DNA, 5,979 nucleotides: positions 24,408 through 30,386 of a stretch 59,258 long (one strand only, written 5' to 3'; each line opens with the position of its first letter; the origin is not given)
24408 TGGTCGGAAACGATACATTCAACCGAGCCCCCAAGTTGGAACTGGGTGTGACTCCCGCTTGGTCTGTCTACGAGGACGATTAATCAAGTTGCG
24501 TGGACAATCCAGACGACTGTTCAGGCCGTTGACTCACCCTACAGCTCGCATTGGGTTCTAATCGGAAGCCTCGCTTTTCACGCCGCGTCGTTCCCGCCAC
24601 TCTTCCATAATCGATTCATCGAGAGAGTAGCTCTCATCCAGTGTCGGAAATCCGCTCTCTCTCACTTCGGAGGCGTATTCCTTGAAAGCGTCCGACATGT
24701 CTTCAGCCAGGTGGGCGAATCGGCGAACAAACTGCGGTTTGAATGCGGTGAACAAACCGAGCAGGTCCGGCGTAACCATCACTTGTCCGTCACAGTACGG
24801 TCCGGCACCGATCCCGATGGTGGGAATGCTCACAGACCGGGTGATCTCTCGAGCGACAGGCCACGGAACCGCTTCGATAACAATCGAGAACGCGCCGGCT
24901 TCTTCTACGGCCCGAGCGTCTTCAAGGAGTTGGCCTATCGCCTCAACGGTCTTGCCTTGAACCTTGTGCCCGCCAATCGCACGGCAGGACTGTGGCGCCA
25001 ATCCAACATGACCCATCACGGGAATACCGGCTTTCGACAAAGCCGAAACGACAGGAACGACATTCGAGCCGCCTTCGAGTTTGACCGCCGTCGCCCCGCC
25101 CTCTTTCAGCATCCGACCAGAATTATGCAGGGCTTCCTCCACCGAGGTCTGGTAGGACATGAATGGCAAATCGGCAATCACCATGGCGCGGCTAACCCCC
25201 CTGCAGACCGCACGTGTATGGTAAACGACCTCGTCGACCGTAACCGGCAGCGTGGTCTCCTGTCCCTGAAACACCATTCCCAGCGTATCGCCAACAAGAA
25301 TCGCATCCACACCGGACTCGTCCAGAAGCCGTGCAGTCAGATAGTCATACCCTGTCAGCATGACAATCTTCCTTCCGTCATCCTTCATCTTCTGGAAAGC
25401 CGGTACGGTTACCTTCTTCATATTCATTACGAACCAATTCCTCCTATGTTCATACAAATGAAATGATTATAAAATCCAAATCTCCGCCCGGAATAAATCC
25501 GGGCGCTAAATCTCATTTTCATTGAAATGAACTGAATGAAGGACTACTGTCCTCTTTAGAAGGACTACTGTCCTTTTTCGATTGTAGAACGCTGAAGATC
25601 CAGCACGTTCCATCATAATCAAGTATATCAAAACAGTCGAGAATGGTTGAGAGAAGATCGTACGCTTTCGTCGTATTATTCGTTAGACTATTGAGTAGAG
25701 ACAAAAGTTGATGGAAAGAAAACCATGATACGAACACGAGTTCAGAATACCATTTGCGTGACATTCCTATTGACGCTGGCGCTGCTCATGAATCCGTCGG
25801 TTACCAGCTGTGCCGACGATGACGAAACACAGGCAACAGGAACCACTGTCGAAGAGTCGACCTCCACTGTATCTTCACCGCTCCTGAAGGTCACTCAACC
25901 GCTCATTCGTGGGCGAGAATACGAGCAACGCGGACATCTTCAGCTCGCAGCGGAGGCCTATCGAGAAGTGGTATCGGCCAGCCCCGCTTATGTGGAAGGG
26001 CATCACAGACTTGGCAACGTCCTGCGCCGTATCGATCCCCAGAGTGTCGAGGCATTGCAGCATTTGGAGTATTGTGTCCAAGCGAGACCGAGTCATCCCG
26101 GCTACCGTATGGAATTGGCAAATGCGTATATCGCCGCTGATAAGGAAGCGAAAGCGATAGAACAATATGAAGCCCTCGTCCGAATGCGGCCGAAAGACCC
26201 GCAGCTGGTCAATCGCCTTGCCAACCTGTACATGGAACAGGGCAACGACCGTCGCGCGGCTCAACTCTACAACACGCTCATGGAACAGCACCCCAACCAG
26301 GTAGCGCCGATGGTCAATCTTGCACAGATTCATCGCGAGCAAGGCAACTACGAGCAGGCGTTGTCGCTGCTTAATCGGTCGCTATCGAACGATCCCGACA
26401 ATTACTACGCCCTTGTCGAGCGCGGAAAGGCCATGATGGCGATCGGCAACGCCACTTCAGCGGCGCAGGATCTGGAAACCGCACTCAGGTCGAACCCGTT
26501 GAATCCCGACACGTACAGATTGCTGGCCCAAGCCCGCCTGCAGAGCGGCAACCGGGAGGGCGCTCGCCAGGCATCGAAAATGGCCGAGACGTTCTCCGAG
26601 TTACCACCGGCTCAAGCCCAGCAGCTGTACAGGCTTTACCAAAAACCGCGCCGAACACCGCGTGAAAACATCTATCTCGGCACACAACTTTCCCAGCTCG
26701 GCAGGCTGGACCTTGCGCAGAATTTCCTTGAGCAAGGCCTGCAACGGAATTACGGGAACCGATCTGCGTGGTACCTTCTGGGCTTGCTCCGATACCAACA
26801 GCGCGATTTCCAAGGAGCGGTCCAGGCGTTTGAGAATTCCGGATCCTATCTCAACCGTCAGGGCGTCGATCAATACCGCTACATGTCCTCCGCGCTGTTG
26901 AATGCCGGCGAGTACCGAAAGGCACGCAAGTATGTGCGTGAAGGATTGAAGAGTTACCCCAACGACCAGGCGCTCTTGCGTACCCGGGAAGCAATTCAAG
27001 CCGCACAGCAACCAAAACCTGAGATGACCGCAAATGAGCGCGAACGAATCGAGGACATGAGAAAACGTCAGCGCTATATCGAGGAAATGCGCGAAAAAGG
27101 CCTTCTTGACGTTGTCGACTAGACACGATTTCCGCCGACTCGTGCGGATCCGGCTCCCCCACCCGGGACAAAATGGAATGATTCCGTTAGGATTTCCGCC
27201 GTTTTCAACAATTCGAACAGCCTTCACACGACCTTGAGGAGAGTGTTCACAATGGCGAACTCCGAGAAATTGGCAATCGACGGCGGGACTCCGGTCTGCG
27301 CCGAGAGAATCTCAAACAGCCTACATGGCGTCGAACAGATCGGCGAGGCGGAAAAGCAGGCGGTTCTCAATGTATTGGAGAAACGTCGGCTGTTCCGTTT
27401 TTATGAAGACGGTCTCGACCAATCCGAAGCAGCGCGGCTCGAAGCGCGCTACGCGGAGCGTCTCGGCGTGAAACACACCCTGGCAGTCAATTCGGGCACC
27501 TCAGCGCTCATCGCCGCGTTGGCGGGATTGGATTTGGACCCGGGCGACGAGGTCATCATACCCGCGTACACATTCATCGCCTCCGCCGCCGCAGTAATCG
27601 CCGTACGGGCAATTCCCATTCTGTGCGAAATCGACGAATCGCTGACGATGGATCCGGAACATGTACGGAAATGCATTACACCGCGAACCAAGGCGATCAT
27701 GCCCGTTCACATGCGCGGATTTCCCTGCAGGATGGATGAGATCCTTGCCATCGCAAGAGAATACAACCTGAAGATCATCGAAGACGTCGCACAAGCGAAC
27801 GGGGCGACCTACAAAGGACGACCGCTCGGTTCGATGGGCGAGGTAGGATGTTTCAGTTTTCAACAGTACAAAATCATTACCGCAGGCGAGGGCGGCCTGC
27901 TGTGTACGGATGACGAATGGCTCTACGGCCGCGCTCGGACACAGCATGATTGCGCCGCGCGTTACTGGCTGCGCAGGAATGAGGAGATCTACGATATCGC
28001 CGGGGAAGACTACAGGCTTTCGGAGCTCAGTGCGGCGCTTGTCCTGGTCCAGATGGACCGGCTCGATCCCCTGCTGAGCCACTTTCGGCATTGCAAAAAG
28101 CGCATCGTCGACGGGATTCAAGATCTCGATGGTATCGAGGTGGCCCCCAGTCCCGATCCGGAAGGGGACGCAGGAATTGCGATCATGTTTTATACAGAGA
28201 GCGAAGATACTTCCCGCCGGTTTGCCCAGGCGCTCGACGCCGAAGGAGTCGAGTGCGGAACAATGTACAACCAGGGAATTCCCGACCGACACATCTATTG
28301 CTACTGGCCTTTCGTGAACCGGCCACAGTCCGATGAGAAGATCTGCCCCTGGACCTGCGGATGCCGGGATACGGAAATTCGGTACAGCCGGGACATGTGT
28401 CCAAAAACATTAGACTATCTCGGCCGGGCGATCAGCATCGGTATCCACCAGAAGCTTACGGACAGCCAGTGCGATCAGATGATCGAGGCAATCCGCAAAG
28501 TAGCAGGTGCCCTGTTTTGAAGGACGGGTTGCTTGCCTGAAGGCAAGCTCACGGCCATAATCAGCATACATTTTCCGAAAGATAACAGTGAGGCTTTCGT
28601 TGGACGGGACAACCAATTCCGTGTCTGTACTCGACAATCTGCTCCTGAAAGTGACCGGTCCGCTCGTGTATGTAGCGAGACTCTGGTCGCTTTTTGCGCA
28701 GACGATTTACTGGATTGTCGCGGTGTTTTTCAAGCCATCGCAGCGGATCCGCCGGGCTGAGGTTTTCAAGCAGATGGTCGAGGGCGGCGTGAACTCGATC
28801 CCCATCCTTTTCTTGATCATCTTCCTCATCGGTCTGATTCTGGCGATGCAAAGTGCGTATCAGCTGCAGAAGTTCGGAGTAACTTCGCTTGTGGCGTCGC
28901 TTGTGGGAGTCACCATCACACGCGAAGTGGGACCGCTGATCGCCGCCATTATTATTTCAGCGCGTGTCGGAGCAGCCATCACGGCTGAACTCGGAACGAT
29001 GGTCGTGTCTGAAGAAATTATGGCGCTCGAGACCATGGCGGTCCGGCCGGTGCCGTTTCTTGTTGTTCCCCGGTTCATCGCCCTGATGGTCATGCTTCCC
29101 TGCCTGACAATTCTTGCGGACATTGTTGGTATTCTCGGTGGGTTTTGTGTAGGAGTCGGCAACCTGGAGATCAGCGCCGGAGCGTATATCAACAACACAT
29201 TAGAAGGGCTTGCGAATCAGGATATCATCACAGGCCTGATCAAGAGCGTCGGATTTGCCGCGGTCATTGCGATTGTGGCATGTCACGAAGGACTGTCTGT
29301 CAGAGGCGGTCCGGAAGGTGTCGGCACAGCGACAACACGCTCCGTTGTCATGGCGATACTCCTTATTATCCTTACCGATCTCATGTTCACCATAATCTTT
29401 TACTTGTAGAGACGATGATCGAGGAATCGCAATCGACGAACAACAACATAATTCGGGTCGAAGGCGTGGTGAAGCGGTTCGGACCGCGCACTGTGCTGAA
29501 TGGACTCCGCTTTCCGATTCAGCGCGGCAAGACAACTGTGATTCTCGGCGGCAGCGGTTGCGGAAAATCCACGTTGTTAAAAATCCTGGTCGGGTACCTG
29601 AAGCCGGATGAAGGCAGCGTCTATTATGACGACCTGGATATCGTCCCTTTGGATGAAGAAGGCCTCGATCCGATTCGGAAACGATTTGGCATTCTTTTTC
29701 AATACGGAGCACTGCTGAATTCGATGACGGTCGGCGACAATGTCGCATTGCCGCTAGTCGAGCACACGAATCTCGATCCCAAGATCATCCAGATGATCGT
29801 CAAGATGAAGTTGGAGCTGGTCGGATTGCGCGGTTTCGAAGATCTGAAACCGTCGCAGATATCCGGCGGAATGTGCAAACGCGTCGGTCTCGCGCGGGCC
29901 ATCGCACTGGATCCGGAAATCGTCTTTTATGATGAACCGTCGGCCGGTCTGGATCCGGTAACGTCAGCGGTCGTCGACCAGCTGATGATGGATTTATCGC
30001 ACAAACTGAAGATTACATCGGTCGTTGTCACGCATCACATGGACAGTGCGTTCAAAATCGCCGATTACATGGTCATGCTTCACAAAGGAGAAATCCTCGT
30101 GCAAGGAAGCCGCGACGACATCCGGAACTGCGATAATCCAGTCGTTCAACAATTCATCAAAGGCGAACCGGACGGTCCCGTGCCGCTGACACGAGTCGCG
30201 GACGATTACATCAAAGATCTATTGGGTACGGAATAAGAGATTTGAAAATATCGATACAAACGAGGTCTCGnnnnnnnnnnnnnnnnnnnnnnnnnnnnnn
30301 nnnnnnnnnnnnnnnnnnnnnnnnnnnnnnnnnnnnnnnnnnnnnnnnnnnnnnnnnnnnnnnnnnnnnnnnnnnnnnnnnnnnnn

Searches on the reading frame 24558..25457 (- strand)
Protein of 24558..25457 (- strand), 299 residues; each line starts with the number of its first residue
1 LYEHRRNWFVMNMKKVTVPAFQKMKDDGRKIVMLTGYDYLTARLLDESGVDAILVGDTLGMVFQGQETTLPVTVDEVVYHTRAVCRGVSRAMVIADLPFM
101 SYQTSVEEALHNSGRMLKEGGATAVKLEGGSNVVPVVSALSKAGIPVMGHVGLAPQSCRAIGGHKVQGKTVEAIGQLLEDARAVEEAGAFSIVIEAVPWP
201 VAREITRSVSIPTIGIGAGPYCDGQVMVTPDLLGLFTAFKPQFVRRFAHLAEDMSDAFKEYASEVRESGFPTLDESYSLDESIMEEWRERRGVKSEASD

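Call 34: search_protein_families(library=pfam, proteins=[window:24558-25457:-], max_evalue=0.00001)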
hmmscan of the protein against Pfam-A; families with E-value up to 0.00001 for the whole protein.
window:24558-25457:- (299 aa): 1 family
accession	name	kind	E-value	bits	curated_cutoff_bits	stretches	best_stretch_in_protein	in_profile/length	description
PF02548.21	Pantoate_transf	-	6.9e-114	380.1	28.7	1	15-272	1-258/259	Ketopantoate hydroxymethyltransferase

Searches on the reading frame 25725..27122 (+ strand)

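Call 17: search_protein_families(library=pfam, proteins=[window:25725-27122:+], max_evalue=0.001)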
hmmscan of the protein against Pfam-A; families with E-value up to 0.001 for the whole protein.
window:25725-27122:+ (465 aa): 27 families (the best 25 are shown)
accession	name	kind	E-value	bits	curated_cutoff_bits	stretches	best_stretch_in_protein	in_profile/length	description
PF07719.23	TPR_2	-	5.4e-33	110.8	27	1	197-226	5-34/34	Tetratricopeptide repeat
PF13432.12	TPR_16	-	5.7e-31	107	32.7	5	164-226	2-64/65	Tetratricopeptide repeat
PF13428.12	TPR_14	-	8e-31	103.8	23.5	3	199-235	7-43/44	Tetratricopeptide repeat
PF14559.12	TPR_19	-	1.7e-30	105.6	25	4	170-231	2-65/68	Tetratricopeptide repeat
PF13181.12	TPR_8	-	5e-21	73.5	25.7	0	197-226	5-34/34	Tetratricopeptide repeat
PF13414.12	TPR_11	-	1.5e-19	69.8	26.8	2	201-241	2-42/42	TPR repeat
PF13431.12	TPR_17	-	2.9e-17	61.8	24.4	1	181-213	1-33/34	Tetratricopeptide repeat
PF00515.34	TPR_1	-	4.3e-17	61.6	27.8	1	198-226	6-34/34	Tetratricopeptide repeat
PF13371.12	TPR_9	-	8.3e-15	55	35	1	200-270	2-72/73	Tetratricopeptide repeat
PF23914.1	TPR_CcmH_CycH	-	1.9e-14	54.2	42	2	335-431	39-136/158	Cytochrome c-type biogenesis protein H TPR domain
PF13174.12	TPR_6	-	2.4e-12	47.1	26.3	0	164-191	5-32/33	Tetratricopeptide repeat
PF13424.12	TPR_12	-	7.9e-12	45.6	30.1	1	164-222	8-74/77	Tetratricopeptide repeat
PF25062.1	ARM_TT21_N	-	6.8e-10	39.5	40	1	109-241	80-216/222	Tetratricopeptide repeat protein 21 N-terminal ARM repeat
PF13176.12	TPR_7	-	9.7e-10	38.2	27.9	0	197-225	3-33/36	Tetratricopeptide repeat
PF14561.12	TPR_20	-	1.8e-09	38.2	25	0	109-148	6-45/90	Tetratricopeptide repeat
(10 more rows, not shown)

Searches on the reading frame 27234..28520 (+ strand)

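Call 17: search_protein_families(library=pfam, proteins=[window:27234-28520:+], max_evalue=0.001)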
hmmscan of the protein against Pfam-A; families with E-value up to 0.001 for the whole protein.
window:27234-28520:+ (428 aa): 4 families
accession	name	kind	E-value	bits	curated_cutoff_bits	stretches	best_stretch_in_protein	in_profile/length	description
PF01041.23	DegT_DnrJ_EryC1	-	1.8e-81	274.6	19.8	1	38-351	5-313/360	DegT/DnrJ/EryC1/StrS aminotransferase family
PF01212.27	Beta_elim_lyase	-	5.7e-08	32.8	27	1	65-304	33-274/288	Beta-eliminating lyase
PF00155.27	Aminotran_1_2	-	2.2e-05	24.2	19.7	1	61-186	39-187/361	Aminotransferase class I and II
PF00266.25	Aminotran_5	-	0.00049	19.6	21.5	0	81-189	63-180/371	Aminotransferase class-V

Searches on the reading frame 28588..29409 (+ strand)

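Call 17: search_protein_families(library=pfam, proteins=[window:28588-29409:+], max_evalue=0.001)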
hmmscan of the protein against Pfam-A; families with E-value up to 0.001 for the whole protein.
window:28588-29409:+ (273 aa): 1 family
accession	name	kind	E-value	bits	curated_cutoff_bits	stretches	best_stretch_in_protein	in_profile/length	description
PF02405.21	MlaE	-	3.9e-74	249.3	22.5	1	60-270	2-212/212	Permease MlaE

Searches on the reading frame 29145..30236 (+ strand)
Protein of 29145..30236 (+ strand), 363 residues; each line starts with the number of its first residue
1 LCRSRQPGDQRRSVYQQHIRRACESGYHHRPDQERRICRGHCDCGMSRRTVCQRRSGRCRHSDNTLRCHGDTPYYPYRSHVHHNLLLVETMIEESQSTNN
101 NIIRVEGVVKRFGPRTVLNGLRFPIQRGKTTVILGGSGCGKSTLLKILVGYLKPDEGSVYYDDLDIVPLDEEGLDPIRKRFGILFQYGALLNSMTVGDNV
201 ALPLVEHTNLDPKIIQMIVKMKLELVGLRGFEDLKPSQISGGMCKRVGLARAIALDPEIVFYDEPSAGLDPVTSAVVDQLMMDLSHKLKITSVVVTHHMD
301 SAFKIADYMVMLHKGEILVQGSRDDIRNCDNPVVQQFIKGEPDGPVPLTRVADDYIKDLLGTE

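Call 17: search_protein_families(library=pfam, proteins=[window:29145-30236:+], max_evalue=0.001)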
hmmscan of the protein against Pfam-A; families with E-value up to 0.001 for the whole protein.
window:29145-30236:+ (363 aa): 3 families
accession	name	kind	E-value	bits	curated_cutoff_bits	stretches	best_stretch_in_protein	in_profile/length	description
PF00005.33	ABC_tran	-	1.7e-28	100.4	25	1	118-266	1-136/137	ABC transporter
PF13304.12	AAA_21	-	7e-05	23.5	27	0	131-149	2-20/304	AAA domain, putative AbiEii toxin, Type IV TA system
PF03193.22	RsgA_GTPase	-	0.00096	19.5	30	0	125-153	104-131/174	RsgA GTPase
